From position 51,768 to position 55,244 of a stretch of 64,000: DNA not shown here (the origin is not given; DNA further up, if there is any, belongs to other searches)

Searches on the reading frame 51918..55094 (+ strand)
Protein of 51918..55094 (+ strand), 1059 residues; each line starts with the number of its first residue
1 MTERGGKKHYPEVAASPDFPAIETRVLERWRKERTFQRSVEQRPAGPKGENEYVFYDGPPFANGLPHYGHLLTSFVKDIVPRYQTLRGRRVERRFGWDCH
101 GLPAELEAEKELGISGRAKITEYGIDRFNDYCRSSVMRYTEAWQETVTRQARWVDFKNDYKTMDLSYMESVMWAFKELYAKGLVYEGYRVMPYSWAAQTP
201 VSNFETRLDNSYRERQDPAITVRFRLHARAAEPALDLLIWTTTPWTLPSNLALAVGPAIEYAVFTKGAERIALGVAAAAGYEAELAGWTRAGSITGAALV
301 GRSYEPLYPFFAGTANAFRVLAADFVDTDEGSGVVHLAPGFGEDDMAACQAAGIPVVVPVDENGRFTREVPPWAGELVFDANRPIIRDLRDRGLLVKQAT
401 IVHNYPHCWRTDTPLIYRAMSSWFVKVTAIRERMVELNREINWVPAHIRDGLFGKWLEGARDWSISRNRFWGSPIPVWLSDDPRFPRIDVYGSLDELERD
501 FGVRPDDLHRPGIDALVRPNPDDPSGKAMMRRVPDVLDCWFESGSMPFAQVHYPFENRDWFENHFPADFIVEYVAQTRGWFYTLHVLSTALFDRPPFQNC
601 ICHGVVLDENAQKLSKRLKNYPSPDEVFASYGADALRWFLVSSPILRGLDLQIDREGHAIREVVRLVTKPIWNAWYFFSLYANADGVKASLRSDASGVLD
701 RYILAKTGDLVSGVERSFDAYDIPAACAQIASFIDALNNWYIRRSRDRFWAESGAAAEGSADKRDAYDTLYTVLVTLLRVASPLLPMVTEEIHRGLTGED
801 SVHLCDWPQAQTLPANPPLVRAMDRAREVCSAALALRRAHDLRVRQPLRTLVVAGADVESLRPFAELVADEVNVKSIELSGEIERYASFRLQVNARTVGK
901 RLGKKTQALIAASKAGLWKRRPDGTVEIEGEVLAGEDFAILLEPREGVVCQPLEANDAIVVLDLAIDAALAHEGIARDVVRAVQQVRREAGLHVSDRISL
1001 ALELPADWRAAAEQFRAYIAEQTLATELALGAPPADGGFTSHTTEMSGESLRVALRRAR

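Call 78: search_protein_families(library=pfam, proteins=[window:51918-55094:+], max_evalue=0.00001)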
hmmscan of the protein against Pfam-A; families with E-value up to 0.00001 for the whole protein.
window:51918-55094:+ (1059 aa): 4 families
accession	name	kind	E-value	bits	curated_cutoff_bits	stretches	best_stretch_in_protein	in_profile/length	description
PF00133.28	tRNA-synt_1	-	4e-129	431.4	22.7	1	26-650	2-412/414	tRNA synthetases class I (I, L, M and V)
PF19302.4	DUF5915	-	2e-28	99.7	27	1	866-1057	2-194/195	Domain of unknown function (DUF5915)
PF08264.19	Anticodon_1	-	1.1e-26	93.9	25.1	1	700-850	1-146/148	Anticodon-binding domain of tRNA ligase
PF09334.17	tRNA-synt_1g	-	1.4e-13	50.8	20.1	1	60-136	8-83/391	tRNA synthetases class I (M)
